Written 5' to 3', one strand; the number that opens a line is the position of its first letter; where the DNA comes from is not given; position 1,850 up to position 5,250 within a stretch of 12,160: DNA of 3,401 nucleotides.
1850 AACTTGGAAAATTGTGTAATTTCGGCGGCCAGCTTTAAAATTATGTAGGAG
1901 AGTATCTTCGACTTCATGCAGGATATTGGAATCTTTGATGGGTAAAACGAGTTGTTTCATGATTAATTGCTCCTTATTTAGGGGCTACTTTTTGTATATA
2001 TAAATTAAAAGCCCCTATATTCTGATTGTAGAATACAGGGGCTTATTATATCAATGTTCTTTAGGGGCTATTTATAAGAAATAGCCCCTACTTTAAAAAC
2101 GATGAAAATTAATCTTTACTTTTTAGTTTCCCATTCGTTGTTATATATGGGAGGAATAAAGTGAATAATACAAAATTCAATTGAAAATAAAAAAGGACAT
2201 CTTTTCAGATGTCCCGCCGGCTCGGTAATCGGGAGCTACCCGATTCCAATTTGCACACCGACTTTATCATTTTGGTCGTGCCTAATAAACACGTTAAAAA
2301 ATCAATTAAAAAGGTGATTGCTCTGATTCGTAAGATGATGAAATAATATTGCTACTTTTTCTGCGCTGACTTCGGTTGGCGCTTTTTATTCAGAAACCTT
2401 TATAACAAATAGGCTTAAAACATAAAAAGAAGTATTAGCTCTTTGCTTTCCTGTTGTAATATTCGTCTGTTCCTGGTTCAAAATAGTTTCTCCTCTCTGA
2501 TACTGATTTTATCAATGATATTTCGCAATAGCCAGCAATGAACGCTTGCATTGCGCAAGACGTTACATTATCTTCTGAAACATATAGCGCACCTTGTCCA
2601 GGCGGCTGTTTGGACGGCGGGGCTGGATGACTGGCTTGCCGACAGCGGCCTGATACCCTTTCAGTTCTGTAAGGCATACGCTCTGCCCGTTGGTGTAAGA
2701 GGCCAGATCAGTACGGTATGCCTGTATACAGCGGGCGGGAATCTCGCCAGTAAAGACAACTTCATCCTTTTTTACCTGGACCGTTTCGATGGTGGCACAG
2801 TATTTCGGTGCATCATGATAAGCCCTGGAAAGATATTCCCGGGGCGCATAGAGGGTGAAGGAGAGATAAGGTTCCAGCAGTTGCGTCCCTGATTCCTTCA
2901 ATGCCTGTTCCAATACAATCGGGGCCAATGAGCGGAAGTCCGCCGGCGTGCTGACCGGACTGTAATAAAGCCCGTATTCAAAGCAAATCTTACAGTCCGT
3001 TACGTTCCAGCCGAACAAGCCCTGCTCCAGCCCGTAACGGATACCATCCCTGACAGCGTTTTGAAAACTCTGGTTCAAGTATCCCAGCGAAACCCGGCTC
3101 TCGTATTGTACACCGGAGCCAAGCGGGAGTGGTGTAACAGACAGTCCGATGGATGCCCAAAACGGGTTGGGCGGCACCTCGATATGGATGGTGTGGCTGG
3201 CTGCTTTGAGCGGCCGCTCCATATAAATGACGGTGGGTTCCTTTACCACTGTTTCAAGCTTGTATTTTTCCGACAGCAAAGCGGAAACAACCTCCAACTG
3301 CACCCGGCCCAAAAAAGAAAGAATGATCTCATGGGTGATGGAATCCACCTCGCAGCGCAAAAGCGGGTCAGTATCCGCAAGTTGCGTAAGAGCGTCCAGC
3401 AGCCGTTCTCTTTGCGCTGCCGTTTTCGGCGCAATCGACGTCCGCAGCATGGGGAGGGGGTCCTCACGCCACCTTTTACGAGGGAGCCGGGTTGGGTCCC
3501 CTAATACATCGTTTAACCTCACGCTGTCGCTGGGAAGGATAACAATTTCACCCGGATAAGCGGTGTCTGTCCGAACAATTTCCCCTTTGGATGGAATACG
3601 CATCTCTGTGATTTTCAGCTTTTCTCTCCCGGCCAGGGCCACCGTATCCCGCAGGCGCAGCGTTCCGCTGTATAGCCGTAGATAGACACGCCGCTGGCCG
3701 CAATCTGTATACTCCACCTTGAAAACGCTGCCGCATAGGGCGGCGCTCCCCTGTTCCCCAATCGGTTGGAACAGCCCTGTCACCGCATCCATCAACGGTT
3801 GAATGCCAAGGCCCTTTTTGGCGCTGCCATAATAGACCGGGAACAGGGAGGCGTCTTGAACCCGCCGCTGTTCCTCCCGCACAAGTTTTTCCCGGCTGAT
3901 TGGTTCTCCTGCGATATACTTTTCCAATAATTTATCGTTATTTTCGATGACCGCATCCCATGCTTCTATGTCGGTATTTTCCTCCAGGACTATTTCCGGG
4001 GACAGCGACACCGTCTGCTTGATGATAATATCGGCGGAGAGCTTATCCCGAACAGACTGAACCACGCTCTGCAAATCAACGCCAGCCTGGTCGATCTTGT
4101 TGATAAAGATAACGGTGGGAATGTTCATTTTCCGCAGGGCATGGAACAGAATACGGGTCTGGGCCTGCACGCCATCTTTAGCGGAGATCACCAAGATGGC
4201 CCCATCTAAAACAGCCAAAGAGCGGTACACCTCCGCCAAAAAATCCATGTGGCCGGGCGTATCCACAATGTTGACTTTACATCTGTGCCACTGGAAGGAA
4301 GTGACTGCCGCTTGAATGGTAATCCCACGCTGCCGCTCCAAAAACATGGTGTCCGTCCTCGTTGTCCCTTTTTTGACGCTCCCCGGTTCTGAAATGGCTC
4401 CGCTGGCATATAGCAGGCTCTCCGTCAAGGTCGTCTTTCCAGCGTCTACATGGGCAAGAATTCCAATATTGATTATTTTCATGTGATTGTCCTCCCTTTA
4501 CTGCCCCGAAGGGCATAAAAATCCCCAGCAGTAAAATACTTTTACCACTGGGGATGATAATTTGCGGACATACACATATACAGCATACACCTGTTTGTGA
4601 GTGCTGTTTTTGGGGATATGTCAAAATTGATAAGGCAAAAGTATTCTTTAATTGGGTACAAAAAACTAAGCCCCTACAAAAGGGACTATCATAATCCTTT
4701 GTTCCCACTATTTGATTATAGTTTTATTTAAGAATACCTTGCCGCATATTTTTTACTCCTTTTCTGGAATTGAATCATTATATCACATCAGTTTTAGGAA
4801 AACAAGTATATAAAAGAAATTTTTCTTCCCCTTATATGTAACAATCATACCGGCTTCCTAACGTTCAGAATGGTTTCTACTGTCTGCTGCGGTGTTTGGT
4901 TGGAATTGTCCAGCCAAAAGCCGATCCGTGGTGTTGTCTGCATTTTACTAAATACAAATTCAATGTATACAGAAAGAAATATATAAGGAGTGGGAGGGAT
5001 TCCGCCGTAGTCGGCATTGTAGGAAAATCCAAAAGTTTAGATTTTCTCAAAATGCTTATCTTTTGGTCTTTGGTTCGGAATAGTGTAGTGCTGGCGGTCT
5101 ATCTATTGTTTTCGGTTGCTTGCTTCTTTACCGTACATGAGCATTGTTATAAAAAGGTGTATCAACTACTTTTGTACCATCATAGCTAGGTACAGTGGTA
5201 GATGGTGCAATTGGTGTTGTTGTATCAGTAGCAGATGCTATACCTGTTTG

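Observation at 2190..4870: tet(W) on a GC-rich island embedded in an AT-rich lactobacillus-type plasmid backbone, with no recognisable mobility gene at either junction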

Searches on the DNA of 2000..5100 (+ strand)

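Call 6: search_dna_similar(query=window:2000-5100:+, collection=plasmids, mode=near, max_rows=40)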
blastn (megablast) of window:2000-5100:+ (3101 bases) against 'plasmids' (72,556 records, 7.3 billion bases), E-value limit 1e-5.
Records with a match: 784; places in all: 793; records where one place covers at least 80% of the query: 6.
Best place of each record, by identity: >=99% 8; 95-99% 7; 90-95% 5; 80-90% 30; 60-80% 734.
By first word of the organism name: Enterococcus 257; Escherichia 202; Campylobacter 169; Salmonella 42; Neisseria 26; Limosilactobacillus 17; Ligilactobacillus 11; Klebsiella 10; Staphylococcus 8; Shigella 6; and 19 more.
By predicted mobility (MOB-suite, as given by PLSDB): conjugative 413; mobilizable 269; non-mobilizable 102.
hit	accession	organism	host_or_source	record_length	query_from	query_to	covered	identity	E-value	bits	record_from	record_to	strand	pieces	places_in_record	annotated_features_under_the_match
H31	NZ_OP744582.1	Limosilactobacillus reuteri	-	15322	1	3101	91%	99.3%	0e+0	5122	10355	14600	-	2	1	tet(W): tetracycline resistance ribosomal protection protein Tet(W)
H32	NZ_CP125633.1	Limosilactobacillus oris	single cell,feces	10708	483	3101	84%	99.7%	0e+0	4787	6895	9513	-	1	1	tet(W): tetracycline resistance ribosomal protection protein Tet(W)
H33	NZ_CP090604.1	Lactobacillus amylovorus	cell culture,pig small intestine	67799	474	3101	85%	98.8%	0e+0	4693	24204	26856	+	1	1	tet(W): tetracycline resistance ribosomal protection protein Tet(W)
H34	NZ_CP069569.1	Corynebacterium sp. FDAARGOS 1242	-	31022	513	3101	83%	99.8%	0e+0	4768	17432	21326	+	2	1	tet(W): tetracycline-resistant ribosomal protection protein (x2) | IS3 family transposase | hypothetical protein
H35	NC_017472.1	Lactobacillus amylovorus GRL1118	pig,ileum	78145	569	3101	82%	99.4%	0e+0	4588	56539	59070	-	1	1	tet(W): tetracycline-resistant ribosomal protection protein | tet(W): tetracycline resistance ribosomal protection protein Tet(W)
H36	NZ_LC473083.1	Cutibacterium acnes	-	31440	564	3101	82%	97.5%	0e+0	4333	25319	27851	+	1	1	tet(W): tetracycline resistance ribosomal protection protein Tet(W)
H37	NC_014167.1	Corynebacterium resistens DSM 45100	-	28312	513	2832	75%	99.7%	0e+0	4252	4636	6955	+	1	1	tet(W): tetracycline resistance ribosomal protection protein Tet(W) | hypothetical protein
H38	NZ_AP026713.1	Cutibacterium acnes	Homo sapiens,Acne pustule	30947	564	2903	75%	97.7%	0e+0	4015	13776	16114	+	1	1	tet(W): tetracycline resistance ribosomal protection protein Tet(W)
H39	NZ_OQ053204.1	Cutibacterium acnes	-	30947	564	2903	75%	97.7%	0e+0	4015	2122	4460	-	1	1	tet(W): tetracycline resistance ribosomal protection protein Tet(W)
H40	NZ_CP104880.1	Lactobacillus amylovorus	Pig,Single cell,feces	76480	570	2782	71%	99.7%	0e+0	4048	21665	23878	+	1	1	tet(W): tetracycline-resistant ribosomal protection protein | tet(W): tetracycline resistance ribosomal protection protein Tet(W)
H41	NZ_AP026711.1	Cutibacterium granulosum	Homo sapiens,Acne pustule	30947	564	2681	68%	98.0%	0e+0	3674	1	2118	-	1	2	tet(W): tetracycline resistance ribosomal protection protein Tet(W)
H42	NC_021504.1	Limosilactobacillus reuteri I5007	pigs,healthy weaning piglets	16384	443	2483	66%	99.8%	0e+0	3747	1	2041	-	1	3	tet(W): tetracycline resistance ribosomal protection protein Tet(W)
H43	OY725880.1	Subdoligranulum variabile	-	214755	571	2748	70%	88.0%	0e+0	2549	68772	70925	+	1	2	tet(W): tetracycline resistance ribosomal protection protein Tet(W)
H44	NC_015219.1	Streptococcus gallolyticus subsp. gallolyticus ATCC BAA-2069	-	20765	1540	2762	39%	88.3%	0e+0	1441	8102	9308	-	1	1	tet(O/W/32/O): tetracycline resistance ribosomal protection mosaic protein ...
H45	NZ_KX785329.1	Streptococcus suis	pig,lung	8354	1540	2762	39%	88.3%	0e+0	1441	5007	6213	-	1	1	tet(O/W/32/O): tetracycline resistance ribosomal protection mosaic protein ...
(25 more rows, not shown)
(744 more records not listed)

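Call 7: get_annotated_region(hit=H31, flank=4000)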
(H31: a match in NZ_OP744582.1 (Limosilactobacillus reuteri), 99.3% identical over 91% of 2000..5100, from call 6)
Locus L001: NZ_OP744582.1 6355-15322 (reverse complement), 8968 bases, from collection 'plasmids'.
description: Limosilactobacillus reuteri strain N16 plasmid pTE15, complete sequence
organism: Limosilactobacillus reuteri (NCBI taxid 1598)
taxonomy: Bacteria; Bacillota; Bacilli; Lactobacillales; Lactobacillaceae; Limosilactobacillus; Limosilactobacillus reuteri
host: -; source: -; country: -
typing (MOB-suite, as given by PLSDB): non-mobilizable
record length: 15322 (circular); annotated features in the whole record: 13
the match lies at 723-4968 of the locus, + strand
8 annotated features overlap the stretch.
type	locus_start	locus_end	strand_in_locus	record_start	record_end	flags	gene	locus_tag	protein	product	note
CDS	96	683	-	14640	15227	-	-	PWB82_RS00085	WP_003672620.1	site-specific integrase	-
predicted_resistance_gene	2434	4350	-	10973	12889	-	tet(W)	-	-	tetracycline resistance ribosomal protection protein Tet(W)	predicted by amrfinderplus; class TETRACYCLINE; identity 99.53%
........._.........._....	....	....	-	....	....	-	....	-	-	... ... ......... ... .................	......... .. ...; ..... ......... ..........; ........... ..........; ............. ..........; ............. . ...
predicted_resistance_gene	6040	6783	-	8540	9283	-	erm(B)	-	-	23S rRNA (adenine(2058)-N(6))-methyltransferase Erm(B)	predicted by amrfinderplus; class LINCOSAMIDE/MACROLIDE/STREPTOGRAMIN; identity 100.0%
CDS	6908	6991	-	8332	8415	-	-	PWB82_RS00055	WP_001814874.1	23S rRNA methyltransferase attenuation leader peptide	GO:0046677 - response to antibiotic [Evidence IEA]; GO:0031556 - transcriptional attenuation by ribosome [Evidence IEA]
CDS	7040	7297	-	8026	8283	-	-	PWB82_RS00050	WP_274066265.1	peptide-binding protein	-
CDS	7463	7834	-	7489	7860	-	-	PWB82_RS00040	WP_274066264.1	replication-associated protein RepC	-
CDS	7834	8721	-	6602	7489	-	-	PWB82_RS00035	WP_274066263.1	AAA family ATPase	-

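Call 8: get_annotated_region(hit=H32, flank=4000)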
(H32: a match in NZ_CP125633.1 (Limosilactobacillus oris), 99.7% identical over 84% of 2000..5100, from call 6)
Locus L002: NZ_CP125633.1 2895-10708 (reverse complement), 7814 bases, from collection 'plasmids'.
description: Limosilactobacillus oris strain BSLO1801 isolate BSLO1801 plasmid unnamed4, complete sequence
organism: Limosilactobacillus oris (NCBI taxid 1632)
taxonomy: Bacteria; Bacillota; Bacilli; Lactobacillales; Lactobacillaceae; Limosilactobacillus; Limosilactobacillus oris
host: -; source: single cell,feces; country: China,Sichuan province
typing (MOB-suite, as given by PLSDB): non-mobilizable
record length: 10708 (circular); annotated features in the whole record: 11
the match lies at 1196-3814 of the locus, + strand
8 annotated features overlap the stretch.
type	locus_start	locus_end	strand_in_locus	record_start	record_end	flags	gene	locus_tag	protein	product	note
CDS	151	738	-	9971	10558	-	-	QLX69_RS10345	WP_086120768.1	site-specific integrase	-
CDS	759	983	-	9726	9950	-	-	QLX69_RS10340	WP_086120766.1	hypothetical protein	-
predicted_resistance_gene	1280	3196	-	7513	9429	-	tet(W)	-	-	tetracycline resistance ribosomal protection protein Tet(W)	predicted by amrfinderplus; class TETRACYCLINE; identity 99.37%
CDS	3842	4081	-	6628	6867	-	-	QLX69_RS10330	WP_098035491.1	hypothetical protein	-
CDS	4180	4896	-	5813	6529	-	-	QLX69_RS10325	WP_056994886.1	hypothetical protein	-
CDS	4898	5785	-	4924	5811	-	-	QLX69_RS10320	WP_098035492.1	XRE family transcriptional regulator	-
CDS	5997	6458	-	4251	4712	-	-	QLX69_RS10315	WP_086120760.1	DUF536 domain-containing protein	-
CDS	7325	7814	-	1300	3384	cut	-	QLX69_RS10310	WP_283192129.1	replication protein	-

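Call 9: get_annotated_region(hit=H33, flank=4000)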
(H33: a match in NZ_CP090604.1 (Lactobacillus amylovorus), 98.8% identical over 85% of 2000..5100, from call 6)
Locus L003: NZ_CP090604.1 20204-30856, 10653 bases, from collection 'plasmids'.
description: Lactobacillus amylovorus strain S1 plasmid unnamed1, complete sequence
organism: Lactobacillus amylovorus (NCBI taxid 1604)
taxonomy: Bacteria; Bacillota; Bacilli; Lactobacillales; Lactobacillaceae; Lactobacillus; Lactobacillus amylovorus
host: -; source: cell culture,pig small intestine; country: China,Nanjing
typing (MOB-suite, as given by PLSDB): non-mobilizable; replicon rep_cluster_240
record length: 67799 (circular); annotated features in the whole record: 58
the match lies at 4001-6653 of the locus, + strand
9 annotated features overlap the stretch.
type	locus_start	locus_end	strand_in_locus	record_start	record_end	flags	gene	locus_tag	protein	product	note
CDS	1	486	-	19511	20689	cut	-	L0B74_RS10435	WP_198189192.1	IS256 family transposase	-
CDS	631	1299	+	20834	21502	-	-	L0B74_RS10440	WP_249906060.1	MFS transporter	-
CDS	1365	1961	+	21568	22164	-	-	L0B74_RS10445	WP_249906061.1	hypothetical protein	-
CDS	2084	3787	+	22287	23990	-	-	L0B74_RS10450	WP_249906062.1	IS1182 family transposase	-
predicted_resistance_gene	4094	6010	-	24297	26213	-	tet(W)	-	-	tetracycline resistance ribosomal protection protein Tet(W)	predicted by amrfinderplus; class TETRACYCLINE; identity 99.53%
CDS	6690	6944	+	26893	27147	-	-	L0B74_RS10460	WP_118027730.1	PTS system mannose/fructose/sorbose family transporter subunit IID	GO:0009401 - phosphoenolpyruvate-dependent sugar phosphotransferase system [Evidence IEA]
CDS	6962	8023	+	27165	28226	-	-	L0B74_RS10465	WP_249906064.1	SIS domain-containing protein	GO:1901135 - carbohydrate derivative metabolic process [Evidence IEA]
CDS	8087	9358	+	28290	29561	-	-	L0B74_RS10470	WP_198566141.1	hypothetical protein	-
CDS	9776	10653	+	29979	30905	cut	-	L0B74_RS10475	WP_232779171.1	transposase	GO:0006313 - DNA transposition [Evidence IEA]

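Call 10: get_annotated_region(hit=H34, flank=3000)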
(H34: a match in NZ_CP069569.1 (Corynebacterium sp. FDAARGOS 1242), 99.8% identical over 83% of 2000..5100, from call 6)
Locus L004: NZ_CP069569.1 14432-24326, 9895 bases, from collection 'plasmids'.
description: Corynebacterium sp. FDAARGOS 1242 strain FDAARGOS_1242 plasmid unnamed, complete sequence
organism: Corynebacterium sp. FDAARGOS 1242 (NCBI taxid 2778078)
taxonomy: Bacteria; Actinomycetota; Actinomycetes; Mycobacteriales; Corynebacteriaceae; Corynebacterium; Corynebacterium sp. FDAARGOS 1242
host: -; source: -; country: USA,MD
typing (MOB-suite, as given by PLSDB): mobilizable; replicon rep_cluster_1173; relaxase MOBF,MOBP
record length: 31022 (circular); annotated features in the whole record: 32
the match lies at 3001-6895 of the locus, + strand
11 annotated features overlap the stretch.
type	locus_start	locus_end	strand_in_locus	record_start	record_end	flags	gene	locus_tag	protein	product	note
CDS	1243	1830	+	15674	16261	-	-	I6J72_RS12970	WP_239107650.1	IS3 family transposase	-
CDS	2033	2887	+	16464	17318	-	-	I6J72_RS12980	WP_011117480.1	23S rRNA (adenine(2058)-N(6))-methyltransferase Erm(X)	-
predicted_resistance_gene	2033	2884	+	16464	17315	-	erm(X)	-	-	23S rRNA (adenine(2058)-N(6))-methyltransferase Erm(X)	predicted by amrfinderplus; class LINCOSAMIDE/MACROLIDE/STREPTOGRAMIN; identity 100.0%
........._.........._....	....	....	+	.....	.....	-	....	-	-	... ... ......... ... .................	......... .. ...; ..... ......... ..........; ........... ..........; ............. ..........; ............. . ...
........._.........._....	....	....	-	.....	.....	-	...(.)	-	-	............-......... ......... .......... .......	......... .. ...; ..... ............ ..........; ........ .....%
CDS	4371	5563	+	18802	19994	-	-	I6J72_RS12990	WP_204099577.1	IS3 family transposase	-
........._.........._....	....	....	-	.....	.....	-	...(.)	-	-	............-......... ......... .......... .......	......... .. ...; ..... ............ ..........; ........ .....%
CDS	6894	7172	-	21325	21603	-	-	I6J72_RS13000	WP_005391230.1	hypothetical protein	-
CDS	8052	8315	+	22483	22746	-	-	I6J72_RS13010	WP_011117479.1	hypothetical protein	-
CDS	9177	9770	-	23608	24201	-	-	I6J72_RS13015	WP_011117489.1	recombinase family protein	GO:0006310 - DNA recombination [Evidence IEA]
CDS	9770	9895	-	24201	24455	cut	-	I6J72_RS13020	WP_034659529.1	hypothetical protein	-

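Call 11: get_annotated_region(hit=H36, flank=3000)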
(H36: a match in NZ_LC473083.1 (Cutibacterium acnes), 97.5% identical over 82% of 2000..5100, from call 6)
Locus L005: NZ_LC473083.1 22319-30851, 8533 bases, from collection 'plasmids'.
description: Cutibacterium acnes strain TP-CU389 plasmid pTZC1, complete sequence
organism: Cutibacterium acnes (NCBI taxid 1747)
taxonomy: Bacteria; Actinomycetota; Actinomycetes; Propionibacteriales; Propionibacteriaceae; Cutibacterium; Cutibacterium acnes
host: -; source: -; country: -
typing (MOB-suite, as given by PLSDB): mobilizable; relaxase MOBP
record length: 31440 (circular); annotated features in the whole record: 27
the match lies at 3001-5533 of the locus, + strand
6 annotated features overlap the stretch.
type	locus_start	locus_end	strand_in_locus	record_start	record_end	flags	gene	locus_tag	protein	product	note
CDS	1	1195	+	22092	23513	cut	-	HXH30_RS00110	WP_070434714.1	Mu transposase C-terminal domain-containing protein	-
CDS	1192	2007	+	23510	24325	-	-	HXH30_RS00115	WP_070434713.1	AAA family ATPase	-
predicted_resistance_gene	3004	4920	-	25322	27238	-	tet(W)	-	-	tetracycline resistance ribosomal protection protein Tet(W)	predicted by amrfinderplus; class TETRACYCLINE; identity 100.0%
CDS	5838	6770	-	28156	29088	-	-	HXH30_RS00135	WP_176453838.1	hypothetical protein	-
CDS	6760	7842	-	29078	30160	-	-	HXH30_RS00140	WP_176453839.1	DNA methyltransferase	-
CDS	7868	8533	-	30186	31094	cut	-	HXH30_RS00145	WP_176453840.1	hypothetical protein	-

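Call 12: get_annotated_region(hit=H35, flank=3000)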
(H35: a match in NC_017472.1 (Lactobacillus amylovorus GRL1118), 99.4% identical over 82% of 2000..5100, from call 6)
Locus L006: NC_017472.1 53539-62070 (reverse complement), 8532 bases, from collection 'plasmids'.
description: Lactobacillus amylovorus GRL1118 plasmid p2, complete sequence
organism: Lactobacillus amylovorus GRL1118 (NCBI taxid 695562)
taxonomy: Bacteria; Bacillota; Bacilli; Lactobacillales; Lactobacillaceae; Lactobacillus; Lactobacillus amylovorus; Lactobacillus amylovorus GRL1118
host: -; source: pig,ileum; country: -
typing (MOB-suite, as given by PLSDB): non-mobilizable; replicon rep_cluster_240
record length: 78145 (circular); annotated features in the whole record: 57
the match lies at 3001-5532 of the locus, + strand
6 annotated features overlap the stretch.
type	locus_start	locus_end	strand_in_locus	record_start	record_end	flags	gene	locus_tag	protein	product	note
CDS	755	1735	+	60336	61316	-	-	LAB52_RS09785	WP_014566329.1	tyrosine-type recombinase/integrase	GO:0015074 - DNA integration [Evidence IEA]; GO:0006310 - DNA recombination [Evidence IEA]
CDS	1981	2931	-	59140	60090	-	-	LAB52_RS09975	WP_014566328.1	SLAP domain-containing protein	-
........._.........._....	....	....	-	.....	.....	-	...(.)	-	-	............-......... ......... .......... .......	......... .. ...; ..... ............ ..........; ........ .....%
predicted_resistance_gene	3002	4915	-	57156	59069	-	tet(W)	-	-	tetracycline resistance ribosomal protection protein Tet(W)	predicted by amrfinderplus; class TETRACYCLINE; identity 99.84%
CDS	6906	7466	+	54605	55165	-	-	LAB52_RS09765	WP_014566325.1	hypothetical protein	-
CDS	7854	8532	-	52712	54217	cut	-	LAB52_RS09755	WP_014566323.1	ribosomal protection-like ABC-F family protein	-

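Call 13: get_annotated_region(hit=H37, flank=3000)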
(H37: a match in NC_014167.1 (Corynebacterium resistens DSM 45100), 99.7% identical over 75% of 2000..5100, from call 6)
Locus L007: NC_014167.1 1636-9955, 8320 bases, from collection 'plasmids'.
description: Corynebacterium resistens DSM 45100 plasmid pJA144188, complete sequence
organism: Corynebacterium resistens DSM 45100 (NCBI taxid 662755)
taxonomy: Bacteria; Actinomycetota; Actinomycetes; Mycobacteriales; Corynebacteriaceae; Corynebacterium; Corynebacterium resistens; Corynebacterium resistens DSM 45100
host: -; source: -; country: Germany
typing (MOB-suite, as given by PLSDB): mobilizable; replicon rep_cluster_1173; relaxase MOBP
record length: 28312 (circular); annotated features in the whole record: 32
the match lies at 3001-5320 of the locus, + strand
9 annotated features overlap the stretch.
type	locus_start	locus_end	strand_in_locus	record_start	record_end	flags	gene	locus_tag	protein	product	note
CDS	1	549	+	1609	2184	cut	-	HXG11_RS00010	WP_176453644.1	hypothetical protein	-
CDS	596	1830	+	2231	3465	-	-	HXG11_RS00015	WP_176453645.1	IS3 family transposase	-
CDS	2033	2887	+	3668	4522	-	-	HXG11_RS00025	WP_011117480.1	23S rRNA (adenine(2058)-N(6))-methyltransferase Erm(X)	-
predicted_resistance_gene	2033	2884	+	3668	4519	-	erm(X)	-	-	23S rRNA (adenine(2058)-N(6))-methyltransferase Erm(X)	predicted by amrfinderplus; class LINCOSAMIDE/MACROLIDE/STREPTOGRAMIN; identity 100.0%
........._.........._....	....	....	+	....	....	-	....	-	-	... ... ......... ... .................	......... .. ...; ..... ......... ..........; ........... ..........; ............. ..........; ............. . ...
predicted_resistance_gene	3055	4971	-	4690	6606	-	tet(W)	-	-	tetracycline resistance ribosomal protection protein Tet(W)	predicted by amrfinderplus; class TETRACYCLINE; identity 99.84%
CDS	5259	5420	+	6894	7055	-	-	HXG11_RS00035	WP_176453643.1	hypothetical protein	-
CDS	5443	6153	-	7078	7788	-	-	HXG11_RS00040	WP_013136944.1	IS6-like element IS1628 family transposase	GO:0006313 - DNA transposition [Evidence IEA]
CDS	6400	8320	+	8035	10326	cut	-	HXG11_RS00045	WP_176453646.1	DNA methyltransferase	-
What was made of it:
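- IS elements flank tet(W) in some other plasmids: IS1182 in L003, and IS3 and IS1628 in Corynebacterium (calls 9, 10, 13).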

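Call 20: search_dna_similar(query=window:2150-2470:+, collection=plasmids, mode=distant, max_rows=25)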
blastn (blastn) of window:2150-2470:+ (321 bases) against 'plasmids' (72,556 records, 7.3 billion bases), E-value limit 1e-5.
Records with a match: 19; places in all: 23; records where one place covers at least 80% of the query: 1.
Best place of each record, by identity: 95-99% 2; 80-90% 13; 60-80% 4.
By first word of the organism name: Limosilactobacillus 10; Ligilactobacillus 9.
By predicted mobility (MOB-suite, as given by PLSDB): non-mobilizable 13; mobilizable 6.
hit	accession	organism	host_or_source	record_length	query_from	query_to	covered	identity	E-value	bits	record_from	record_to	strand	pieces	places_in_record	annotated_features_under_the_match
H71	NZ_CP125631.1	Limosilactobacillus oris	single cell,feces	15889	1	294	92%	98.4%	7e-85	533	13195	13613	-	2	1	none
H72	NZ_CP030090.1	Limosilactobacillus reuteri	pig,cell culture,fresh intestinal feces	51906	29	118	28%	78.3%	2e-9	70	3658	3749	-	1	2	none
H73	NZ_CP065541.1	Limosilactobacillus reuteri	Yak,cell culture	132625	29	118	28%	78.3%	2e-9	70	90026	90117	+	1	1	none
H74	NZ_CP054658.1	Limosilactobacillus reuteri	Sus scrofa domesticus,single organism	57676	29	118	28%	78.3%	2e-9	70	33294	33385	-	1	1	none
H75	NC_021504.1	Limosilactobacillus reuteri I5007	pigs,healthy weaning piglets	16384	30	110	25%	81.5%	2e-10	73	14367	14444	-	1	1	none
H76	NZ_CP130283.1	Limosilactobacillus reuteri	Homo sapiens,feces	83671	36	118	26%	78.8%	2e-8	66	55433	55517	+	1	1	none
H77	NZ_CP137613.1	Limosilactobacillus reuteri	Homo sapiens,cell culture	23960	30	110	25%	80.2%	1e-11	78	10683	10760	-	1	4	none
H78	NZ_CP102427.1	Limosilactobacillus reuteri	Homo sapiens,tissue samle,Breast milk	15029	40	110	22%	83.1%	7e-9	69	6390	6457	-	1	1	none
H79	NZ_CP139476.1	Limosilactobacillus reuteri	mixed culture,traditional air-dried ...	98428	113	164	16%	84.6%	4e-6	59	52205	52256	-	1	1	none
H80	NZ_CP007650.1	Ligilactobacillus salivarius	swine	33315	120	165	14%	89.1%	1e-6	62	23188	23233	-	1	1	none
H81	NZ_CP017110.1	Ligilactobacillus salivarius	Gallus gallus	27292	120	165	14%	89.1%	1e-6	62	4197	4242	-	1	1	none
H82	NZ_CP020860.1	Ligilactobacillus salivarius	piglet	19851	120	165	14%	89.1%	1e-6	62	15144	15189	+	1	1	none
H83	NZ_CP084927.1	Ligilactobacillus salivarius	Homo sapiens,mixed culture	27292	120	165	14%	89.1%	1e-6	62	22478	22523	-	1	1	none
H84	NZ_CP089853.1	Ligilactobacillus salivarius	Pig,faecal sample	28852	120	165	14%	89.1%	1e-6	62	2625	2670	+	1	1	none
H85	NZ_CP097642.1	Ligilactobacillus salivarius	Sinocyclocheilus grahami,Pure ...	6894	120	165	14%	89.1%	1e-6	62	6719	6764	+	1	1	none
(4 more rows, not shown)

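Call 44: get_annotated_region(hit=H43, flank=20000)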
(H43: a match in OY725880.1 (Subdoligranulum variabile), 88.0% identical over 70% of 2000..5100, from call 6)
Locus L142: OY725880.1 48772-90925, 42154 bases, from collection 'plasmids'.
description: Subdoligranulum variabile strain Subdoligranulum variabile TSDC17.2-1.1 genome assembly, plasmid: 46
organism: Subdoligranulum variabile (NCBI taxid 214851)
taxonomy: Bacteria; Bacillota; Clostridia; Eubacteriales; Oscillospiraceae; Subdoligranulum; Subdoligranulum variabile
host: -; source: -; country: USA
typing (MOB-suite, as given by PLSDB): non-mobilizable
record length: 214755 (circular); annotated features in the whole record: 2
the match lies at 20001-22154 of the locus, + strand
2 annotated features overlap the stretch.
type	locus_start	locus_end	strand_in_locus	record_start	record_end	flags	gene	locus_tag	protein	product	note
predicted_resistance_gene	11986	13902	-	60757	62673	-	tet(W)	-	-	tetracycline resistance ribosomal protection protein Tet(W)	predicted by amrfinderplus; class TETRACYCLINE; identity 100.0%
predicted_resistance_gene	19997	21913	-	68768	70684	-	tet(W)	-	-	tetracycline resistance ribosomal protection protein Tet(W)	predicted by amrfinderplus; class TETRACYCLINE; identity 100.0%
